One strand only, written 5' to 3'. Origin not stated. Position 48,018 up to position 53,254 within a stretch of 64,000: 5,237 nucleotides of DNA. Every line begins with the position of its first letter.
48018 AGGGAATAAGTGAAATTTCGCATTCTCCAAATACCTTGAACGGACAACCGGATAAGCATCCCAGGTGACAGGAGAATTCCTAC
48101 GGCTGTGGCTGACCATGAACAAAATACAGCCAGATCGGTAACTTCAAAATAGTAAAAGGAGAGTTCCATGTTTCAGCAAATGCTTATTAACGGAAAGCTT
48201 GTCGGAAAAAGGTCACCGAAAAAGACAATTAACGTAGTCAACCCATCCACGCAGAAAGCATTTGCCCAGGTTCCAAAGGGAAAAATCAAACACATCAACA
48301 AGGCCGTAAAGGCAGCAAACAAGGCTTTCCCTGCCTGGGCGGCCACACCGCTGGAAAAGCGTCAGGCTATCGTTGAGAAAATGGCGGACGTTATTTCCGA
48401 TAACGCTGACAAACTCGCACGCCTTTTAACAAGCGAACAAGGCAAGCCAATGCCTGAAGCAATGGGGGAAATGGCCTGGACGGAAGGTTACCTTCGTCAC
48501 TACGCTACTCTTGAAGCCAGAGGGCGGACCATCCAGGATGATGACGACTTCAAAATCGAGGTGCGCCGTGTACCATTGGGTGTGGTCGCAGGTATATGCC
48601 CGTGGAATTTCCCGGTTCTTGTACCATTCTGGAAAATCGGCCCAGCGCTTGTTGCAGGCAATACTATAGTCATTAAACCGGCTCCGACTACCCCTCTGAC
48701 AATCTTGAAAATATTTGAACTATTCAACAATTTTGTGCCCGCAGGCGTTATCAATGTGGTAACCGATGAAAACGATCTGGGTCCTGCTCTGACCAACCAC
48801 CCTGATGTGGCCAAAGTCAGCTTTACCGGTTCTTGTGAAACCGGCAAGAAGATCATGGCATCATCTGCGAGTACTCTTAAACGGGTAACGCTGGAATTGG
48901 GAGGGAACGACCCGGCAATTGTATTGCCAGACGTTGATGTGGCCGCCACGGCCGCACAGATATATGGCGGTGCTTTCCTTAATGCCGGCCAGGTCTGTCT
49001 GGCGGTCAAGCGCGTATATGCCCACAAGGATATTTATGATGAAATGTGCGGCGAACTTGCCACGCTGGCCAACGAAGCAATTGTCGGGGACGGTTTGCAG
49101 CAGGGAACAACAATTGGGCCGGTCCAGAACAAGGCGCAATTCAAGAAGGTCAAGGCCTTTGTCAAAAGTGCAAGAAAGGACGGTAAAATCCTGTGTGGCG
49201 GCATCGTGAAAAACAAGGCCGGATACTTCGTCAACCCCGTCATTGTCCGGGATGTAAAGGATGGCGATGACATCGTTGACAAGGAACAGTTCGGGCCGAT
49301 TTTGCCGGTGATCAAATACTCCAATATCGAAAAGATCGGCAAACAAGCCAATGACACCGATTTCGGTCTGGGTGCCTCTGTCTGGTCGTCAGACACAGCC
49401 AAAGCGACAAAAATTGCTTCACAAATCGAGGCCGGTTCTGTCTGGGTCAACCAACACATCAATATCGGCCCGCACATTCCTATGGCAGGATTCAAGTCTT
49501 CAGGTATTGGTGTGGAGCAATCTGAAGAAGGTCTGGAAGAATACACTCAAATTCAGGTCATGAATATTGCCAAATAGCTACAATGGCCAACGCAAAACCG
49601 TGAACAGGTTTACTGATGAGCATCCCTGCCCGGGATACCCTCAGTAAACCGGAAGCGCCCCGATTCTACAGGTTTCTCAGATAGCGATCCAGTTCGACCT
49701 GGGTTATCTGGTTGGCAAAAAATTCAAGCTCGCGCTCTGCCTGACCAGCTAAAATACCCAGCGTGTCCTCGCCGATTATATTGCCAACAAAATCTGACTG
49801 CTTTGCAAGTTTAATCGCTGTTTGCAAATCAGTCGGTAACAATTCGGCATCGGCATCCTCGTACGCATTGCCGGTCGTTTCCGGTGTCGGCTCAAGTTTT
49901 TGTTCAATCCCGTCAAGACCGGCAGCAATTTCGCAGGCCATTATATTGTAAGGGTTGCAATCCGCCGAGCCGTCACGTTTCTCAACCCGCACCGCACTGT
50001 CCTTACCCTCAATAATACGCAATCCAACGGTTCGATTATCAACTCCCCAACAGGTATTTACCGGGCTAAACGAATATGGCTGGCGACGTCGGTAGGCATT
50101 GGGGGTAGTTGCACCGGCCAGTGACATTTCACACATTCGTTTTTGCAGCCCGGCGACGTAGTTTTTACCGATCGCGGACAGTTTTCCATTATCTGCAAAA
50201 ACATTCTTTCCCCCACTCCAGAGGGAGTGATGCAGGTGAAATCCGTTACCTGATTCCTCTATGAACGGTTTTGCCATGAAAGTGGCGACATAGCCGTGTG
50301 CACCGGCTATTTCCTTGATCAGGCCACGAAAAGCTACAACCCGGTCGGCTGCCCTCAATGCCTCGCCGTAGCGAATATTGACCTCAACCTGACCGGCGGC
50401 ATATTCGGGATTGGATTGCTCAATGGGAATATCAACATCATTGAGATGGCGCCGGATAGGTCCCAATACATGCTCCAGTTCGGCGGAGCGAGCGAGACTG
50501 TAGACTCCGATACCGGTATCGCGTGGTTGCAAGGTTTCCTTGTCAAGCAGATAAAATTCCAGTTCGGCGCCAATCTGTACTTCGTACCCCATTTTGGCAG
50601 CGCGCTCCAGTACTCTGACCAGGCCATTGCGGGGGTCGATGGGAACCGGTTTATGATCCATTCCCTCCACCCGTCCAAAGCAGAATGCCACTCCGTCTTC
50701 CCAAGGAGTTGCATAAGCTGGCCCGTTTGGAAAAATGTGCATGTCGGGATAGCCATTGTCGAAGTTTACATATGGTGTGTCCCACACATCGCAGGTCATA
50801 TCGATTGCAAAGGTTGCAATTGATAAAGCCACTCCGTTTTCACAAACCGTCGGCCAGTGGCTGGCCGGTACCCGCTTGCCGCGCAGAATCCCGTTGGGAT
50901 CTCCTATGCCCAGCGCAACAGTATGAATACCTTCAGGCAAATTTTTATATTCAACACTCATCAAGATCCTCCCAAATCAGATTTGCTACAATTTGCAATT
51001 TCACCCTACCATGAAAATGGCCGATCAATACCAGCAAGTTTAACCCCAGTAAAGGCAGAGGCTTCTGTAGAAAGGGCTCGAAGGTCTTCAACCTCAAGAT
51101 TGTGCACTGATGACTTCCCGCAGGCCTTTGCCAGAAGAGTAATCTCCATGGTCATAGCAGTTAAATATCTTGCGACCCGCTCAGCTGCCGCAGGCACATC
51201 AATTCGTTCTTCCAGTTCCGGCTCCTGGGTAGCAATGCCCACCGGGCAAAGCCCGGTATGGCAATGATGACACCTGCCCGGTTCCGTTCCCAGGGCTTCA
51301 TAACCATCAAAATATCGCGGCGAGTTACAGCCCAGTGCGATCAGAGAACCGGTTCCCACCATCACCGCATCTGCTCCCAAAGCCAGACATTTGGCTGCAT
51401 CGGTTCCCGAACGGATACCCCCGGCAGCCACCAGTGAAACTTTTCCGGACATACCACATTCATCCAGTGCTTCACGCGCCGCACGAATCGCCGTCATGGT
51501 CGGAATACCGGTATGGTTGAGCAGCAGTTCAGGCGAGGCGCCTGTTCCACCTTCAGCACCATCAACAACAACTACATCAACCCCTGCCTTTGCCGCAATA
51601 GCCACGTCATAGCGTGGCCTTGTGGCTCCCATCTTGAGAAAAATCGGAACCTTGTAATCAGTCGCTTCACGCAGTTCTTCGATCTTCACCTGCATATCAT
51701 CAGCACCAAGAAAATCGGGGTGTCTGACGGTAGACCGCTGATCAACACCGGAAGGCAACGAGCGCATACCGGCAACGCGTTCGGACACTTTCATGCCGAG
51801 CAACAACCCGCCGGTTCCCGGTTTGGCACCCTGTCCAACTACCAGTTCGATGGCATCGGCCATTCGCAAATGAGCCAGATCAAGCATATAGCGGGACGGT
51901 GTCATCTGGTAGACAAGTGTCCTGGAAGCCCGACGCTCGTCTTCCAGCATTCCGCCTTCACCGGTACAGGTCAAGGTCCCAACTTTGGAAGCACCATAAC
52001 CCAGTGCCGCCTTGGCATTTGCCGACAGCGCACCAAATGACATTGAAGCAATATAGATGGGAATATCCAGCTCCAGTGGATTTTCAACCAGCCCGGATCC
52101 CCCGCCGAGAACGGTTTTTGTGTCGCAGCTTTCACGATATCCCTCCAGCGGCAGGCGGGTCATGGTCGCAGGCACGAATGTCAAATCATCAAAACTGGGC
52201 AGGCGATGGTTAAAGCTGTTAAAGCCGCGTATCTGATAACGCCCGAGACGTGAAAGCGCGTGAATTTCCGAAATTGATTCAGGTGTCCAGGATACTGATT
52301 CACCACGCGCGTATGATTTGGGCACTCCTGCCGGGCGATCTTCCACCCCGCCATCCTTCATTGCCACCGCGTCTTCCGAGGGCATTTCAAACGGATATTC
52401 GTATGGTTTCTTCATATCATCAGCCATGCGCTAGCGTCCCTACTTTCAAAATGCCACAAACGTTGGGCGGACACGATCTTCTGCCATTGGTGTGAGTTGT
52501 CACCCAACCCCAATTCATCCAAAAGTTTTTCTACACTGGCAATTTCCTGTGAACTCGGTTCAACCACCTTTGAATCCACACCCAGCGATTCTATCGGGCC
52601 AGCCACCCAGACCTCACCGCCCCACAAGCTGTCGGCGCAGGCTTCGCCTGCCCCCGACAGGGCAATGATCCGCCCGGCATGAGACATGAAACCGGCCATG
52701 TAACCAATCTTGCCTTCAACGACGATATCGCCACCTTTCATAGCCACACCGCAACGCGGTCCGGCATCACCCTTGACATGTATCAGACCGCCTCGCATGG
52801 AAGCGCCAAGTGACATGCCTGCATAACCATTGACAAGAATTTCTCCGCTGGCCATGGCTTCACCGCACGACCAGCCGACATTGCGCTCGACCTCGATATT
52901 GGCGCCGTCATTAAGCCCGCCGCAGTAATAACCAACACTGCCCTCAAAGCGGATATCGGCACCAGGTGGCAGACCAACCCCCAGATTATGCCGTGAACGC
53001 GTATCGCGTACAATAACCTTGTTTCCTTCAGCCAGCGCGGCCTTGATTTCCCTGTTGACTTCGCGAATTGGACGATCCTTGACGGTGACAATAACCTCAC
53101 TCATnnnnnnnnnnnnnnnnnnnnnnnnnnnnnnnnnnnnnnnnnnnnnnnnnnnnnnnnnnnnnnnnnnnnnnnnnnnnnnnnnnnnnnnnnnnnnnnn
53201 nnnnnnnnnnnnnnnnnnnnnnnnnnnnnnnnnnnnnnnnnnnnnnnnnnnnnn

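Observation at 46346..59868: A 17-bp palindrome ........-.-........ marks five regulatory gaps and defines a putative GntR regulon across 16 kb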

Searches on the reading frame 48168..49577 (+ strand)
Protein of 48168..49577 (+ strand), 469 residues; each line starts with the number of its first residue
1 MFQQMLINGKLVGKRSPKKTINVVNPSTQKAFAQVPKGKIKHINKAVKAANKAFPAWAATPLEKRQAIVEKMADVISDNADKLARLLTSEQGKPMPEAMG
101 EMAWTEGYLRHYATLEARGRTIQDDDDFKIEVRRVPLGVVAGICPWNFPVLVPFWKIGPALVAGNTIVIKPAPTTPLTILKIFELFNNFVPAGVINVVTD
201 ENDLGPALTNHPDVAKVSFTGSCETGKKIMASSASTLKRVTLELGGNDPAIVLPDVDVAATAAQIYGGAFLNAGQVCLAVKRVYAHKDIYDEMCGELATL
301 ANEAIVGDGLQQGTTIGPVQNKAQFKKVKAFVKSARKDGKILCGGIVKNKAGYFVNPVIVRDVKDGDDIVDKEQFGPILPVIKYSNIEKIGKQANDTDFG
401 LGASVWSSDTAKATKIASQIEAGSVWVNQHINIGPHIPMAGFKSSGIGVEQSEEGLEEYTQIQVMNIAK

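Call 7: search_protein_families(library=ncbifam, proteins=[window:48168-49577:+])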
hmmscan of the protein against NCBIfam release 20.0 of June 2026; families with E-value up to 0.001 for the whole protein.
window:48168-49577:+ (469 aa): 43 families (the best 25 are shown)
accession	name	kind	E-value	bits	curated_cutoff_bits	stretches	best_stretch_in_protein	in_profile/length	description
NF010000.0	PRK13473.1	subfamily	3.4e-133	444.7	615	1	3-464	3-469/475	aminobutyraldehyde dehydrogenase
NF045735.1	PaDhStyDPseudo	equivalog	1.2e-123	413.3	850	1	3-468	3-482/483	phenylacetaldehyde dehydrogenase StyD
TIGR01804.1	BADH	equivalog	7.8e-121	403.8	668.6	1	7-462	2-466/467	betaine-aldehyde dehydrogenase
NF009725.0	PRK13252.1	equivalog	1.4e-117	393.1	593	1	3-466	7-478/488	betaine-aldehyde dehydrogenase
TIGR01780.1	SSADH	subfamily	7.1e-116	387.7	646.35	1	23-462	1-447/448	succinate-semialdehyde dehydrogenase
NF045736.1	PaDhStyDRhodo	equivalog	1e-109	367.2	800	1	4-467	4-477/479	phenylacetaldehyde dehydrogenase StyD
NF007497.0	PRK10090.1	equivalog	9.5e-108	361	500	1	3-467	7-477/480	aldehyde dehydrogenase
TIGR03374.1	ABALDH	equivalog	7.2e-104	348.2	909.3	1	3-464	2-468/472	aminobutyraldehyde dehydrogenase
NF040648.1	lactal_redase_Meth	equivalog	1.8e-103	347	650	1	5-466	1-461/463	lactaldehyde dehydrogenase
NF008415.0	PRK11241.1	equivalog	5e-103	345.4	828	1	3-467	11-480/482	NADP-dependent succinate-semialdehyde dehydrogenase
NF006916.0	PRK09407.1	equivalog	2.6e-102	343.1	521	1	16-465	31-490/526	succinic semialdehyde dehydrogenase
TIGR02299.1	HpaE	equivalog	9e-102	341.1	638.35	1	5-468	3-477/488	5-carboxymethyl-2-hydroxymuconate semialdehyde dehydrogenase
NF042993.1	AlphKGSA_gudD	equivalog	2.3e-100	336.6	770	1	6-466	7-479/481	alpha-ketoglutaric semialdehyde dehydrogenase GucD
NF050026.1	AcaldDHExaC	equivalog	1.5e-96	324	900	1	7-466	20-492/503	acetaldehyde dehydrogenase ExaC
NF052305.1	DioxValDhHalo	equivalog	1.6e-95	320.8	750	1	6-463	8-477/483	2,5-dioxovalerate dehydrogenase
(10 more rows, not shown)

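Call 8: search_protein_families(library=pfam, proteins=[window:48168-49577:+])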
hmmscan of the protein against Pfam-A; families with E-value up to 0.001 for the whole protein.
window:48168-49577:+ (469 aa): 1 family
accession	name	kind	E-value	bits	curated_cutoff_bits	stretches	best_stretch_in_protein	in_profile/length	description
PF00171.27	Aldedh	-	4.3e-155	517.2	23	1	18-464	6-460/461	Aldehyde dehydrogenase family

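Call 27: find_encoding_contigs(protein=window:48168-49577:+, flank=1000, max_places=3)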
Protein window:48168-49577:+ (469 aa): no gene with exactly this product is on record in the collection.

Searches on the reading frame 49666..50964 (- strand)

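Call 7: search_protein_families(library=ncbifam, proteins=[window:49666-50964:-])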
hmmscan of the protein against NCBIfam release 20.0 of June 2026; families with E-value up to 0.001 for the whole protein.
window:49666-50964:- (432 aa): 4 families
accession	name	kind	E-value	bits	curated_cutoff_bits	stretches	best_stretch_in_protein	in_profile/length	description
TIGR03105.1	gln_synth_III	equivalog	4.4e-65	219.9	469.6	1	23-429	20-434/435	type III glutamate--ammonia ligase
TIGR00653.1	GlnA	equivalog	1.9e-61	208.2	429.15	2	170-429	190-461/462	type I glutamate--ammonia ligase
NF045547.1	GGputSyn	equivalog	4.7e-61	206.8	650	1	11-400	12-414/438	gamma-glutamylputrescine synthetase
NF007006.0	PRK09469.1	equivalog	8.7e-28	97.1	845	1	188-370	214-400/469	glutamate--ammonia ligase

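Call 8: search_protein_families(library=pfam, proteins=[window:49666-50964:-])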
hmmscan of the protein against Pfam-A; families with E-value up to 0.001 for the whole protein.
window:49666-50964:- (432 aa): 1 family
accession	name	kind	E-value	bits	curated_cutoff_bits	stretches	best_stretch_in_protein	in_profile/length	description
PF00120.29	Gln-synt_C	-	9.9e-87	291.6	24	1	109-428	2-344/344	Glutamine synthetase, catalytic domain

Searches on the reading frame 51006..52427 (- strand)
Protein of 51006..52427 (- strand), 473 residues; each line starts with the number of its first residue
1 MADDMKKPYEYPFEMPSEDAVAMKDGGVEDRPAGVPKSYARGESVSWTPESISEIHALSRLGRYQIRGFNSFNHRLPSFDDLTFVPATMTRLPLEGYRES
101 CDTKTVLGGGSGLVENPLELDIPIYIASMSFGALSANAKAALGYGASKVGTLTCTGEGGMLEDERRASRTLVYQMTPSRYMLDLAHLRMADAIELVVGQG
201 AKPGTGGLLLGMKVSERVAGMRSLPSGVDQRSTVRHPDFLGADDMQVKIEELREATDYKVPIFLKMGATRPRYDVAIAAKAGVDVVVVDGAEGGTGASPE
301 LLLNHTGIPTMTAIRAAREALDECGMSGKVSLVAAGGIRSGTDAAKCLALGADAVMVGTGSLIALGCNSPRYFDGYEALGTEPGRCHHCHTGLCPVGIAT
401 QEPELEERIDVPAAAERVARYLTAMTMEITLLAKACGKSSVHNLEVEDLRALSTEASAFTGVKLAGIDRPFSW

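Call 7: search_protein_families(library=ncbifam, proteins=[window:51006-52427:-])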
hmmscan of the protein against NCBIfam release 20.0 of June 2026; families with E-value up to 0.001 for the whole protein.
window:51006-52427:- (473 aa): 12 families
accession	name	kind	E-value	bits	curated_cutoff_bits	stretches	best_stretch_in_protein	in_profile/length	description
NF008730.0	PRK11750.1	equivalog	4.6e-39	133.6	1047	1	127-444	864-1165/1490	glutamate synthase large subunit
TIGR02151.1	IPP_isom_2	equivalog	1.8e-07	30.4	281.3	1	301-358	237-288/338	type 2 isopentenyl-diphosphate Delta-isomerase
TIGR01304.1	IMP_DH_rel_2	equivalog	3.9e-07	29.6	342.1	1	273-360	196-285/365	GuaB3 family IMP dehydrogenase-related protein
TIGR03151.1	enACPred_II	equivalog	6.3e-07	29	453.1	1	279-368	126-200/307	enoyl-[acyl-carrier-protein] reductase FabK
TIGR01302.1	IMP_dehydrog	equivalog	2.5e-06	26.7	481.5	1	306-365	308-361/450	IMP dehydrogenase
TIGR03966.1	actino_HemFlav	equivalog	4.1e-06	25.8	470.85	1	305-368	282-341/385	pre-mycofactocin synthase MftD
NF008398.0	PRK11197.1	subfamily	5.6e-06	25.4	376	1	325-368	296-339/381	L-lactate dehydrogenase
NF033901.1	L_lactate_LldD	exception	4.3e-05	22.7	550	1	320-367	292-338/377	FMN-dependent L-lactate dehydrogenase LldD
NF005311.0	PRK06843.1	equivalog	9.6e-05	21.5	779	1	302-359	233-286/404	inosine 5-monophosphate dehydrogenase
NF003966.0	PRK05458.1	equivalog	0.00018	21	344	1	320-369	193-240/327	GMP reductase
TIGR01306.1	GMP_reduct_2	equivalog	0.00057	19.5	465.65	1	320-370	189-237/321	GMP reductase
TIGR02708.1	L_lactate_ox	equivalog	0.00072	18.6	645.5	0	313-365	265-319/367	L-lactate oxidase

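Call 8: search_protein_families(library=pfam, proteins=[window:51006-52427:-])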
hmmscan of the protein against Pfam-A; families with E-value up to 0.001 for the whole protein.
window:51006-52427:- (473 aa): 4 families
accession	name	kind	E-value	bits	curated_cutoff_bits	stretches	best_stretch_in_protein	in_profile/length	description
PF01645.23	Glu_synthase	-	7.2e-92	308.8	20.4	1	112-438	57-368/369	Conserved region in glutamate synthase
PF01070.24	FMN_dh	-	2.1e-11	43.9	24.9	1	248-367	209-311/350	FMN-dependent dehydrogenase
PF03060.21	NMO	-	2.6e-10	40.6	28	1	274-372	148-236/331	Nitronate monooxygenase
PF00478.31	IMPDH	-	6.1e-08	32.5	25.6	1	306-364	188-240/345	IMP dehydrogenase / GMP reductase domain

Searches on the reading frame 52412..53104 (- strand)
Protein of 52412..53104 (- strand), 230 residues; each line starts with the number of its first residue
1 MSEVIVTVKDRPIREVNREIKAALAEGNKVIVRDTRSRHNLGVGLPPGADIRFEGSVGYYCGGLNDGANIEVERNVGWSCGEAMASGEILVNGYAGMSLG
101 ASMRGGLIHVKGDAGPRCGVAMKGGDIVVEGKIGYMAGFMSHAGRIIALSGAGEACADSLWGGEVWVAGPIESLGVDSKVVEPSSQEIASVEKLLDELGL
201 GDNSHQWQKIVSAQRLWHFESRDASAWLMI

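Call 7: search_protein_families(library=ncbifam, proteins=[window:52412-53104:-])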
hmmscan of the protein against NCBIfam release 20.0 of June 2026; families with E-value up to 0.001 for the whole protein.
window:52412-53104:- (230 aa): 2 families
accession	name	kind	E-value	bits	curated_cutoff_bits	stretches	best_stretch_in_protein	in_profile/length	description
TIGR03122.1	one_C_dehyd_C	equivalog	1.1e-19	70.7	130.65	1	50-176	82-215/260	formylmethanofuran dehydrogenase subunit C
NF042910.1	FMH_DH_FwdC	exception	9.4e-12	44.5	340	1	29-172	62-212/271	tungsten-dependent formylmethanofuran dehydrogenase subunit FwdC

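Call 8: search_protein_families(library=pfam, proteins=[window:52412-53104:-])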
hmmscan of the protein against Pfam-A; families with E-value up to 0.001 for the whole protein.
window:52412-53104:- (230 aa): 1 family
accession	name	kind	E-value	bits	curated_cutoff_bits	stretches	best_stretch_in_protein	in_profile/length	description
PF01493.24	GXGXG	-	3.6e-15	56.4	32.5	1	13-169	3-164/190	GXGXG motif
